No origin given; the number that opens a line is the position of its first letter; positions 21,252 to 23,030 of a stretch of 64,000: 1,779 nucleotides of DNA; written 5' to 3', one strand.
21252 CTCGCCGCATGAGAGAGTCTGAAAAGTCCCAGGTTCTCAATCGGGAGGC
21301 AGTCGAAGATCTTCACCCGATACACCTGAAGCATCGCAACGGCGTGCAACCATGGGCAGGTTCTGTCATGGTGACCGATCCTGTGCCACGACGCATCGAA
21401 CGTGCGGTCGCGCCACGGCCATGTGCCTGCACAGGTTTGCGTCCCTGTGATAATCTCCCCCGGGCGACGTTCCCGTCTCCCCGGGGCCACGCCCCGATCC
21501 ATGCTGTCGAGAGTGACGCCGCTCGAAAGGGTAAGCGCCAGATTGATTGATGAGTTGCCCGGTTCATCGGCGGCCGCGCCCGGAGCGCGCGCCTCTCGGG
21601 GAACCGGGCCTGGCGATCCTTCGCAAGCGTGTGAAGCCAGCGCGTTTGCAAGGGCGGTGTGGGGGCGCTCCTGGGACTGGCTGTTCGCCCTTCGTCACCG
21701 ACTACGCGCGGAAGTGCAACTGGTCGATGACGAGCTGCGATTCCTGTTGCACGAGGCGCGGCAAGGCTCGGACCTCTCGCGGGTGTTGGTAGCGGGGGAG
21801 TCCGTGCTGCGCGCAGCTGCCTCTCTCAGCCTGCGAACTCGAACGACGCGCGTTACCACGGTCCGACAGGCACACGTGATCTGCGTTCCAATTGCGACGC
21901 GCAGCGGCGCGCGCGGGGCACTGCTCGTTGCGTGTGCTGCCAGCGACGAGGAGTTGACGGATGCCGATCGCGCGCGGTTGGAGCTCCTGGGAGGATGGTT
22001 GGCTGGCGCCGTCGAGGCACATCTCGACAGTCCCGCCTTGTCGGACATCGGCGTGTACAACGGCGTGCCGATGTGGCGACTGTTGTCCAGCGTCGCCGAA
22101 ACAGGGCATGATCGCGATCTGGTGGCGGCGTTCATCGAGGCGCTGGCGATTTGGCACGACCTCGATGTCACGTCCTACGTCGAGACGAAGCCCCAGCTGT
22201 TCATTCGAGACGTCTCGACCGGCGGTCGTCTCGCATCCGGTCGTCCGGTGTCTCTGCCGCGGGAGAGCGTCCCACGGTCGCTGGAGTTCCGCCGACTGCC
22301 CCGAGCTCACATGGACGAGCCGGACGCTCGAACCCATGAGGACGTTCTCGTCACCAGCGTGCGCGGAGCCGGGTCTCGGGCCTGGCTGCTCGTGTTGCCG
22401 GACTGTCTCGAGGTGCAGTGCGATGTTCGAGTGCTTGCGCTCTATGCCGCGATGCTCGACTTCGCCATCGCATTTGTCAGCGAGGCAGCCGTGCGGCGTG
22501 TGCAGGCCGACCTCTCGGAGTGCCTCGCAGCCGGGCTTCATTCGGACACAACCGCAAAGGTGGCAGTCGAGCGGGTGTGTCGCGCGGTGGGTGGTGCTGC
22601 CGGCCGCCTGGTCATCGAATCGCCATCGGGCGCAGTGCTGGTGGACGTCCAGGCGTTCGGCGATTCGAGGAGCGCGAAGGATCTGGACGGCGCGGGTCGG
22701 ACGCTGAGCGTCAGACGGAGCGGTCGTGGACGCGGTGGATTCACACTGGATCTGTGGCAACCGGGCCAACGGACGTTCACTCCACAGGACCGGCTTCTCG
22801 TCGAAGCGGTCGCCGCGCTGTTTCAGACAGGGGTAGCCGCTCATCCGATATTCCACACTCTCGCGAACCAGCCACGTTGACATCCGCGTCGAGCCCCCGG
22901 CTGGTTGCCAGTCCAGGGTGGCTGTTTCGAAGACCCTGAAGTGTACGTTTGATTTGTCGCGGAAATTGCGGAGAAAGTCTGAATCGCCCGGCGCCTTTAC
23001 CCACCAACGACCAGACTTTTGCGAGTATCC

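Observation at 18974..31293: Contiguous c-di-GMP / sigma-54 / surface-protein neighbourhood built largely from non-canonical parts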

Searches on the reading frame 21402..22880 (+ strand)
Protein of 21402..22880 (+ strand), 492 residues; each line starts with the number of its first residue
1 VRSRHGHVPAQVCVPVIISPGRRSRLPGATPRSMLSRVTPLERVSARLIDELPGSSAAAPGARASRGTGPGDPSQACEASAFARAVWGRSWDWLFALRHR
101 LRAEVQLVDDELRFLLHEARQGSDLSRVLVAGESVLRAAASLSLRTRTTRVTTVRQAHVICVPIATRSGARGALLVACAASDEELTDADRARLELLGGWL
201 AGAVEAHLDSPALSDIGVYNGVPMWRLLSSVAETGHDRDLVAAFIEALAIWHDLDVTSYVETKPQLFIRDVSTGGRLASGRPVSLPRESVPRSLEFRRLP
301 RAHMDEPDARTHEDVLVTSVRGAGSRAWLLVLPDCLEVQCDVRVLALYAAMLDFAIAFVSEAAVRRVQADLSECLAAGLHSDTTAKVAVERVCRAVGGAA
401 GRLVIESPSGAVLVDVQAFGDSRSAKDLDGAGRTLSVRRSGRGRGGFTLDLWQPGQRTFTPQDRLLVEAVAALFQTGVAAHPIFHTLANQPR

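Call 3: search_protein_families(library=pfam, proteins=[window:21402-22880:+], max_evalue=0.01)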
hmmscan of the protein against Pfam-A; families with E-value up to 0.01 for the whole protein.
window:21402-22880:+ (492 aa): 1 family
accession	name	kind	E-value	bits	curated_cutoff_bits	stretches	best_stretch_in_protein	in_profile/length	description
PF13492.12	GAF_3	-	1.8e-05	25.6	27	1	107-205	26-128/129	GAF domain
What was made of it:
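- Checked: 'GAF-only' protein X, 21501-22880(+): weak GAF_3 hit (call 3).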

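Call 27: search_protein_families(library=ncbifam, proteins=[window:21501-22880:+], max_evalue=0.01)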
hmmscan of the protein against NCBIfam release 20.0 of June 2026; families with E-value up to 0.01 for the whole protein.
window:21501-22880:+ (459 aa): 0 families

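Call 56: find_homologous_proteins(query=window:21501-22880:+, max_evalue=0.001)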
Query window:21501-22880:+ (459 aa): 14 proteins with E <= 0.001 among 8000 candidates.
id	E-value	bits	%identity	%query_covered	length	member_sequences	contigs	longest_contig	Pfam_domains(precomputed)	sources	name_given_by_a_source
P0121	1.1e-294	995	100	100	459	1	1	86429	PF13492.13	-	-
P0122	1.0e-46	178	33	86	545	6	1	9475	PF13492.13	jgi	jgi:hypothetical protein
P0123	3.2e-46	176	33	86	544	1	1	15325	PF13492.13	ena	-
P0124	4.5e-46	176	35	86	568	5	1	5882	-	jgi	jgi:hypothetical protein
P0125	5.3e-46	176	37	65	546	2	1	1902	PF13492.13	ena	-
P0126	1.1e-44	171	33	86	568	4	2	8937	-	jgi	jgi:hypothetical protein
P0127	1.5e-44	171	34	87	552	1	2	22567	PF00990.27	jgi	jgi:hypothetical protein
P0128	2.0e-44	170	34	86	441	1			-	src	-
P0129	3.1e-44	170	35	65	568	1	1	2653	-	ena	-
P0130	4.4e-44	169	36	65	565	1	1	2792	-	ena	-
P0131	1.7e-43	167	34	86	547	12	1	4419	-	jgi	jgi:hypothetical protein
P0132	6.1e-42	162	32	86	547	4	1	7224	-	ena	-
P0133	2.3e-37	147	32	83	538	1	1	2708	PF13492.13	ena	-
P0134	6.8e-24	103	30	86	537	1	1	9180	-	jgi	jgi:hypothetical protein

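Call 62: search_protein_families(library=pfam, proteins=[window:21501-22880:+], max_evalue=10)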
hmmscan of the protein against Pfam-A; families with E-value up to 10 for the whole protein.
window:21501-22880:+ (459 aa): 2 families
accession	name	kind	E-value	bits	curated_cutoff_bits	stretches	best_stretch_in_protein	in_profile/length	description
PF13492.12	GAF_3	-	1.4e-05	26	27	1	74-172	26-128/129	GAF domain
PF13185.12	GAF_2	-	0.035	14.8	28.6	1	87-171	53-135/136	GAF domain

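Call 67: predict_structure(alignment_id=A7)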
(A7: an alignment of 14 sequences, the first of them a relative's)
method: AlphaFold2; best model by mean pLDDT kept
length: 459 residues; sequences in the alignment: 14
mean_pLDDT: 71.4   pTM: 0.53
mean pLDDT of the five models: 71.4, 69.2, 66.2, 65.8, 52.3
residues with pLDDT >= 90: 34; 70-90: 259; 50-70: 108; < 50: 58
segments of 3 or more residues with pLDDT < 50: 1-41, 86-88, 182-185, 455-459
pLDDT, mean of each block of 10 residues (from residue 1): 35 40 30 36 70 79 74 89 62 70 90 92 91 89 86 83 84 73 54 76 78 77 82 79 61 71 71 53 77 77 63 82 77 76 70 82 79 80 71 59 76 80 66 76 66 47
secondary structure, 60 per line:
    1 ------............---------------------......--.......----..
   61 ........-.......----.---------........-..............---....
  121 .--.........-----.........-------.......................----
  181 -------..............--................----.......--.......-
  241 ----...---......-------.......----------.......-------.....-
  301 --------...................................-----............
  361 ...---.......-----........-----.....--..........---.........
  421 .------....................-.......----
elements in order: H7-18 H40-45 H48-54 H59-68 E70-76 H91-98 H100-113 E117-121 E124-132 E138-146 H154-176 H188-201 H204-219 E224-230 E233-239 E251-253 E264-267 E281-287 E295-299 H309-343 H349-363 E367-373 E379-386 H392-396 E399-408 E412-421 H428-447 H449-455

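Call 69: fold_search(model_id=the predicted structure, library=pdb)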
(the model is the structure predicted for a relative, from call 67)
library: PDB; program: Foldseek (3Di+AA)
matches with E <= 10: 1348; with E <= 0.001: 203
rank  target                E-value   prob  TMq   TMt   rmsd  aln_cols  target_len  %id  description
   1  8w26                  2.7e-08  1.00  0.33  0.38  10.8       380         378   13  X-ray crystal structure of the GAF-PHY domains of SyB-Cph1 (released 2024-05-22)
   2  8u4x_A                8.2e-08  1.00  0.37  0.35  17.4       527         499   11  Cryo-EM structure of PsBphP in Pr state (released 2024-08-21)
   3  8u4x_B                8.2e-08  1.00  0.37  0.35  17.4       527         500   11  Cryo-EM structure of PsBphP in Pr state (released 2024-08-21)
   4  8u8z_B                1.5e-07  1.00  0.36  0.33  17.5       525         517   10  Cryo-EM structure of PsBphP in Pr state, extended DHp (released 2024-08-21)
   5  8u8z_A                1.8e-07  1.00  0.37  0.33  17.4       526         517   11  Cryo-EM structure of PsBphP in Pr state, extended DHp (released 2024-08-21)
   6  8u63_A                2.0e-07  1.00  0.35  0.33  17.0       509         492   11  Cryo-EM structure of PsBphP in Pfr state, Dimer of Dimers PSM only (released 2024-08-21)
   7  6bap_A                2.2e-07  1.00  0.33  0.31  17.1       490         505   12  Stigmatella aurantiaca bacterial phytochrome PAS-GAF-PHY, T289H mutant (released 2018-09-19)
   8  5c5k_A                2.2e-07  1.00  0.31  0.30  17.8       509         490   11  Structure of the Pfr form of a canonical phytochrome (released 2016-02-17)
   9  8co5                  2.7e-07  1.00  0.35  0.34  16.4       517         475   10  The surface-engineered photosensory module (PAS-GAF-PHY) of the bacterial phytochrome Agp1 (AtBphP1) in the Pr form with (released 2024-03-06)
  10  4bwi_A                3.4e-07  1.00  0.31  0.35  10.0       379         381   11  Structure of the phytochrome Cph2 from Synechocystis sp. PCC6803 (released 2013-10-30)
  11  8u62_A                3.6e-07  1.00  0.34  0.33  17.0       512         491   11  Cryo-EM structure of PsBphP in Pfr state, Dimer of Dimers FL (released 2024-08-21)
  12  5i5l                  3.6e-07  1.00  0.32  0.31  16.7       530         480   11  The photosensory module (PAS-GAF-PHY) of the bacterial phytochrome Agp1 (AtBphP1) in the Pr form, chromophore modelled w (released 2016-08-03)
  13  5hsq                  4.0e-07  1.00  0.30  0.28  17.3       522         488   10  The surface engineered photosensory module (PAS-GAF-PHY) of the bacterial phytochrome Agp1 (AtBphP1) in the Pr form, chr (released 2016-08-03)
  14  9ce0_B                4.0e-07  1.00  0.22  0.13  20.6       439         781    9  DosP Apo Bent form (released 2024-11-20)
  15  8u64_B                4.6e-07  1.00  0.35  0.33  17.5       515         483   12  Cryo-EM structure of PsBphP in Pfr state, medial PSM only (released 2024-08-21)
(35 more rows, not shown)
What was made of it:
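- Checked: The AF2 model (pLDDT 71) shows three PAS/GAF-like modules, and the top Foldseek hits are phytochrome PAS-GAF-PHY (calls 67, 69).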
